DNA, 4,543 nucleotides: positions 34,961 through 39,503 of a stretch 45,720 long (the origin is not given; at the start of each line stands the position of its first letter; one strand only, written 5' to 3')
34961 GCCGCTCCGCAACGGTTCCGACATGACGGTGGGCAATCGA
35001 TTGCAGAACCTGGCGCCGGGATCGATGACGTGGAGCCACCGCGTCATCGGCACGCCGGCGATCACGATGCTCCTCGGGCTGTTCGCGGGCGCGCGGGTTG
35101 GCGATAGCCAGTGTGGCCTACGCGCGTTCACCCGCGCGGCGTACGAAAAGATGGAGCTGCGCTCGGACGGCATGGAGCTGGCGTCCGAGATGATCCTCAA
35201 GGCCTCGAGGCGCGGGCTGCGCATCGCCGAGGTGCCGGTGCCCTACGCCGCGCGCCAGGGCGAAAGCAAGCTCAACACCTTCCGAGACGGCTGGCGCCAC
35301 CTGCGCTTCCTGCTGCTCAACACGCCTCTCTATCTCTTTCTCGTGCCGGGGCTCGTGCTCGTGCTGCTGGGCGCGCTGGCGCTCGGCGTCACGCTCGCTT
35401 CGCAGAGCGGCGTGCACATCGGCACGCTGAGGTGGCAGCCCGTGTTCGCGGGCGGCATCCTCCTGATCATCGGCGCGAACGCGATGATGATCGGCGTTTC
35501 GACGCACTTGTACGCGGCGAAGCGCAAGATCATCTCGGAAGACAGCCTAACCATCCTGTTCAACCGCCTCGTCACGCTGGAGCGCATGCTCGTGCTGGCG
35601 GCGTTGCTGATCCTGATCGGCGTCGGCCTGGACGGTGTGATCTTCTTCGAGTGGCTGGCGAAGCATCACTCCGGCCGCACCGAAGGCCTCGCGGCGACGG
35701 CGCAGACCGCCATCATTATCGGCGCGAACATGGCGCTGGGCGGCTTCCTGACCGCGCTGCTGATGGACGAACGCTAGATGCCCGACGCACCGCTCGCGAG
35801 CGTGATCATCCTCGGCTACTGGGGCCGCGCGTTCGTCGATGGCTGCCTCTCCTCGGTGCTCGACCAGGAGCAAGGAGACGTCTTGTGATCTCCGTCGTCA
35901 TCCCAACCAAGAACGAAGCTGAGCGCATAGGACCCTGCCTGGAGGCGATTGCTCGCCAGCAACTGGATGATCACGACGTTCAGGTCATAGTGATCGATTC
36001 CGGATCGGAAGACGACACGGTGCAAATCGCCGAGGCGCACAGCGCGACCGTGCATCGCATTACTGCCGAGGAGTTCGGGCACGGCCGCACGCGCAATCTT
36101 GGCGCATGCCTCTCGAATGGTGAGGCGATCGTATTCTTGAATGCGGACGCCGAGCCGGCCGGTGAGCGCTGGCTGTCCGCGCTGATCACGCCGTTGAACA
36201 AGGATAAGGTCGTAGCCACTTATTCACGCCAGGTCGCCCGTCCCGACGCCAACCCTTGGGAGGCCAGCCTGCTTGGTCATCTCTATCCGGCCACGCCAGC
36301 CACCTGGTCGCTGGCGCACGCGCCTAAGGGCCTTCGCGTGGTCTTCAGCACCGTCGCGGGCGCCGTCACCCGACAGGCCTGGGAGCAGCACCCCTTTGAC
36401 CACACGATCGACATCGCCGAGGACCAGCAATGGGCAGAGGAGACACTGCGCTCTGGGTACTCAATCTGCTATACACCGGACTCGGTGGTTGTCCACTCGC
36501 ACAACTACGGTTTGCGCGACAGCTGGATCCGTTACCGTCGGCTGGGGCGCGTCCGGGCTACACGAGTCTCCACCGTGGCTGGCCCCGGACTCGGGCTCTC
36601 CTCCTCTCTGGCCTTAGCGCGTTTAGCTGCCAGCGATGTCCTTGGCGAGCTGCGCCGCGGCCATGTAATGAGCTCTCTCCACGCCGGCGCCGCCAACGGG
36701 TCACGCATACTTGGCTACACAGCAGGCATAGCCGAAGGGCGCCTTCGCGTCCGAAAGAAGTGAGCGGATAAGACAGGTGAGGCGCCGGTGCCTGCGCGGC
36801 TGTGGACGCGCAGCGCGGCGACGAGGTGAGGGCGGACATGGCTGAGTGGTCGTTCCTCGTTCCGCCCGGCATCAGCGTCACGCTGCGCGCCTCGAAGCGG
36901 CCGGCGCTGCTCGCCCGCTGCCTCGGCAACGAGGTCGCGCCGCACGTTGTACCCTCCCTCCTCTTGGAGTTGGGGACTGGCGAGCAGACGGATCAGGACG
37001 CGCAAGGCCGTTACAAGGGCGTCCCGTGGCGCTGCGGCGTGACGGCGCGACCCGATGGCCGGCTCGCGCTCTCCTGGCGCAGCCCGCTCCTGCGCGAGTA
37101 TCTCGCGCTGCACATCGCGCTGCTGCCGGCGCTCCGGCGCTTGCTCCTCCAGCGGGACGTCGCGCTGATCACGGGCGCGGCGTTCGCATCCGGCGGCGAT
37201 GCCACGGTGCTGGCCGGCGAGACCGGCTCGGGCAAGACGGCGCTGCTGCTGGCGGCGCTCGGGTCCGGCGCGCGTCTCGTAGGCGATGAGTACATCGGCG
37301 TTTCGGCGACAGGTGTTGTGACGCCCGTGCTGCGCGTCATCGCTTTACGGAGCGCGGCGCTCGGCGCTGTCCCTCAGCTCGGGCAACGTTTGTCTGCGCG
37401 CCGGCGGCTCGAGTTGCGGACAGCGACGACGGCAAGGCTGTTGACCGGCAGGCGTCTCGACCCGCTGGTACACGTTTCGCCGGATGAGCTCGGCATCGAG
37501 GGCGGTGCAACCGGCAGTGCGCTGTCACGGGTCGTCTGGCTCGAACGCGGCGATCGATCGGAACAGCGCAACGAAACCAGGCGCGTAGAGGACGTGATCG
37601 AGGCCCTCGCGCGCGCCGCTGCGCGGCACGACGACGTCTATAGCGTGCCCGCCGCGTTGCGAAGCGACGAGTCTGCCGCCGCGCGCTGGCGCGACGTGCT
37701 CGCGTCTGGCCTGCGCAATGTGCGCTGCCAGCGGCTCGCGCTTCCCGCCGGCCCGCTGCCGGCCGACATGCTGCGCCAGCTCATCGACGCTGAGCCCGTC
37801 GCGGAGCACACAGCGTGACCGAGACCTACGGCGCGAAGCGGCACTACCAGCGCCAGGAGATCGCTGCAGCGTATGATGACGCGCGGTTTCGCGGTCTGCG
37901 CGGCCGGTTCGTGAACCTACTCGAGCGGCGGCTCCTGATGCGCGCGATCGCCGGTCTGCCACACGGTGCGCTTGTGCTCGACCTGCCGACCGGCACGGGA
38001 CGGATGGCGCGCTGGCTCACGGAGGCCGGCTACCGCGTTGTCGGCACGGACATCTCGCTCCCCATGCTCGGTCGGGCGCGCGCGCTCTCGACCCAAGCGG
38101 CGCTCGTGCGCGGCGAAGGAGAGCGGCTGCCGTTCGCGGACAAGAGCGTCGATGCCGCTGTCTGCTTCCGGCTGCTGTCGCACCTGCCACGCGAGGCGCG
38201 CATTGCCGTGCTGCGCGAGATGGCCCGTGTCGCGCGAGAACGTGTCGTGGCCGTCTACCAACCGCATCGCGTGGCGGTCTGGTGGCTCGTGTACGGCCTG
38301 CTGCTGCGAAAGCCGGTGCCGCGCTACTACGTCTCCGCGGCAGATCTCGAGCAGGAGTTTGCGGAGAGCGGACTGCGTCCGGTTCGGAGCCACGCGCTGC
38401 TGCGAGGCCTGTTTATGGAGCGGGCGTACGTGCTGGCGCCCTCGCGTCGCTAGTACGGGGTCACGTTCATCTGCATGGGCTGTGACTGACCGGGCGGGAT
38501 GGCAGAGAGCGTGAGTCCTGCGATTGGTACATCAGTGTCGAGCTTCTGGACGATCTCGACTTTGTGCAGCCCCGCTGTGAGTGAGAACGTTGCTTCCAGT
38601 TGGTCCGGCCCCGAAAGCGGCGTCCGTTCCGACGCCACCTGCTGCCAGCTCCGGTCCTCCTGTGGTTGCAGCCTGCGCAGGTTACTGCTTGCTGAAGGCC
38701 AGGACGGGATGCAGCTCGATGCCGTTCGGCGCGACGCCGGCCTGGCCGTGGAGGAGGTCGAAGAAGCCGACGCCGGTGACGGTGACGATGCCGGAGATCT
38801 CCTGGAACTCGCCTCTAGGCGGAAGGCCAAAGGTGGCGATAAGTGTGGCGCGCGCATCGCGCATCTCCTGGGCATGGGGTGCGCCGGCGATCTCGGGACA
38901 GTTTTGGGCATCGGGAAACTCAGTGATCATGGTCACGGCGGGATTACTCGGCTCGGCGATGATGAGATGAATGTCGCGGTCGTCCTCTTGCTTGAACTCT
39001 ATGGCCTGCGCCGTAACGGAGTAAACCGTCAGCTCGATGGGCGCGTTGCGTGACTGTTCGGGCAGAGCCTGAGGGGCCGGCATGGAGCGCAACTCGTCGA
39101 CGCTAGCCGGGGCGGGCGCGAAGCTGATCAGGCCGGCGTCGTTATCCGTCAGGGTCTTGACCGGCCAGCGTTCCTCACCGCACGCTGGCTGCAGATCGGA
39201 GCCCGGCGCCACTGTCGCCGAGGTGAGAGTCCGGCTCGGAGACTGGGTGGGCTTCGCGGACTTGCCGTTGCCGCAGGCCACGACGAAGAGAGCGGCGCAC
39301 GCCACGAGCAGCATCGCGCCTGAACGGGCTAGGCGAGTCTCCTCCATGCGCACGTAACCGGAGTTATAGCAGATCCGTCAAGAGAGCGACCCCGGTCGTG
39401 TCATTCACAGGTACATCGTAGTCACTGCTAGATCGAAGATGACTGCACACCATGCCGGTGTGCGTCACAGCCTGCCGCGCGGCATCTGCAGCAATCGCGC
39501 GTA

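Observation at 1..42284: A 42-kb two-stage envelope-glycan locus: gac/rgp-like logic with an expanded GT-C and tailoring arm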

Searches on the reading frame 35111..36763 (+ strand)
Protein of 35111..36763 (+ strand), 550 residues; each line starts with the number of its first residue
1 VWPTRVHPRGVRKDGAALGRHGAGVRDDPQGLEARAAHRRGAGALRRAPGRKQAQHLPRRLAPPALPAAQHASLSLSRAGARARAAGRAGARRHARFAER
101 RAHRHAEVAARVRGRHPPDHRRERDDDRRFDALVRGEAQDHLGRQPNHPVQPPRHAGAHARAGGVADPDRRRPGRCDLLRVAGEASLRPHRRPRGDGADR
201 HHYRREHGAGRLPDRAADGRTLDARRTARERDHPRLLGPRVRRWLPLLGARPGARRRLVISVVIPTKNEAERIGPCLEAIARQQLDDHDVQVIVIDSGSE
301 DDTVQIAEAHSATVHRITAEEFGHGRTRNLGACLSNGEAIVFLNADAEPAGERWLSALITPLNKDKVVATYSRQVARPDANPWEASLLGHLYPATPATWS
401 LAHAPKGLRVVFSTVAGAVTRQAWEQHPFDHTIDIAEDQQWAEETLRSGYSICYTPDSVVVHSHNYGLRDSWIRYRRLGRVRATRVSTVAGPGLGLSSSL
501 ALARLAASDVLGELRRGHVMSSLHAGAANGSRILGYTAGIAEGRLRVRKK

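Call 6: search_protein_families(library=pfam, proteins=[window:35111-36763:+], max_evalue=0.01)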
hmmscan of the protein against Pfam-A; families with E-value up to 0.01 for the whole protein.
window:35111-36763:+ (550 aa): 3 families
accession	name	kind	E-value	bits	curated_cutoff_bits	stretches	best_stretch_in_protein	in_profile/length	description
PF00535.33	Glycos_transf_2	-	2.4e-24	86.6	23.3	1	261-387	1-129/168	Glycosyl transferase family 2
PF13641.12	Glyco_tranf_2_3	-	3e-08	34.4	27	1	260-465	3-214/230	Glycosyltransferase like family 2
PF10111.15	Glyco_tranf_2_2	-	1.3e-07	31.8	27.3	1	261-347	1-92/276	Glycosyltransferase like family 2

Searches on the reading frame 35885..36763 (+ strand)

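Call 11: search_protein_families(library=ncbifam, proteins=[window:35885-36763:+], max_evalue=0.001)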
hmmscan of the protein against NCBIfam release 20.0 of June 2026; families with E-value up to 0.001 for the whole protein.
window:35885-36763:+ (292 aa): 17 families
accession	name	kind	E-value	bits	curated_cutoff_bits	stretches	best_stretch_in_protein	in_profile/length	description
TIGR03965.1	mycofact_glyco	equivalog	1.6e-21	76.8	280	1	2-218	76-293/467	mycofactocin biosynthesis glycosyltransferase MftF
TIGR04283.1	glyco_like_mftF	equivalog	7.8e-20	71.4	182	1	2-208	1-189/221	TIGR04283 family arsenosugar biosynthesis glycosyltransferase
NF041875.1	EPS_EpsD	equivalog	3.5e-19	69.4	370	1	2-218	1-220/325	exopolysaccharide biosynthesis glycosyltransferase EpsD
NF010496.0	PRK13915.1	equivalog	1.6e-14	53.7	262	1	2-114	33-156/307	glucosyl-3-phosphoglycerate synthase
NF007482.0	PRK10073.1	equivalog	1.1e-09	37.7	423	1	2-90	8-97/334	glycosyltransferase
NF045692.1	OglycostaseCruG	equivalog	1.5e-09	37.3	600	1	2-59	43-98/386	2'-O-glycosyltransferase CruG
NF038302.1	EPS_HpsE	equivalog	5.3e-09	35.5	300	1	2-118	3-125/307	hormogonium polysaccharide biosynthesis glycosyltransferase HpsE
TIGR04182.1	glyco_TIGR04182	equivalog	3.9e-08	33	325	1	2-107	2-100/293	S-layer glycoprotein N-glycosyltransferase AglJ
TIGR03469.1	HpnB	hypoth_equivalog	1.3e-07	31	379.25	1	2-57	46-100/386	hopene-associated glycosyltransferase HpnB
TIGR03937.1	PgaC_IcaA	equivalog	3.3e-07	29.6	422.3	1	1-89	46-136/407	poly-beta-1,6-N-acetyl-D-glucosamine synthase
NF041394.1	GtaseAglG_Halo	equivalog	1e-06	28.3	440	1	2-113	3-116/304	glucosyl-dolichyl phosphate glucuronosyltransferase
TIGR03111.1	glyc2_xrt_Gpos1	hypoth_equivalog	2.9e-05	23.1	363.95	1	2-90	51-143/439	TIGR03111 family XrtG-associated glycosyltransferase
NF047683.1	TeichurnBiosyTuaG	equivalog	3.1e-05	23.7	400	1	2-91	8-99/252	teichuronic acid biosynthesis protein TuaG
NF038299.1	EPS_HpsN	equivalog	8e-05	21.8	425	0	1-90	2-93/317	hormogonium polysaccharide biosynthesis glycosyltransferase HpsN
NF050819.1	PolSacchBiosHfsG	equivalog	0.00018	20.8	500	1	2-106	14-119/302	polysaccharide biosynthesis protein HfsG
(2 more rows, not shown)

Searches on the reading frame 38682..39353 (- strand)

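Call 7: search_protein_families(library=pfam, proteins=[window:38682-39353:-], max_evalue=0.01)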
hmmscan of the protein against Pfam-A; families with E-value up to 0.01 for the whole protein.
window:38682-39353:- (223 aa): 0 families

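Call 11: search_protein_families(library=ncbifam, proteins=[window:38682-39353:-], max_evalue=0.001)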
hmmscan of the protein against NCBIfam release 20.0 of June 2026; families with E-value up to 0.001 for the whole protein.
window:38682-39353:- (223 aa): 0 families

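Call 52: search_protein_families(library=pfam, proteins=[window:38685-39353:-], max_evalue=5)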
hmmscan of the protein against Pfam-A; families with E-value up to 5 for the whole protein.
window:38685-39353:- (223 aa): 2 families
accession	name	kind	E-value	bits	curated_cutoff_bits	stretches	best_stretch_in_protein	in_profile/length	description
PF20084.4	TrbK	-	0.065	13.7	23.9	1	3-58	1-57/102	Conjugative transfer region protein TrbK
PF24284.1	DUF7472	-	0.13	12.9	27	1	3-26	32-55/65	Family of unknown function (DUF7472)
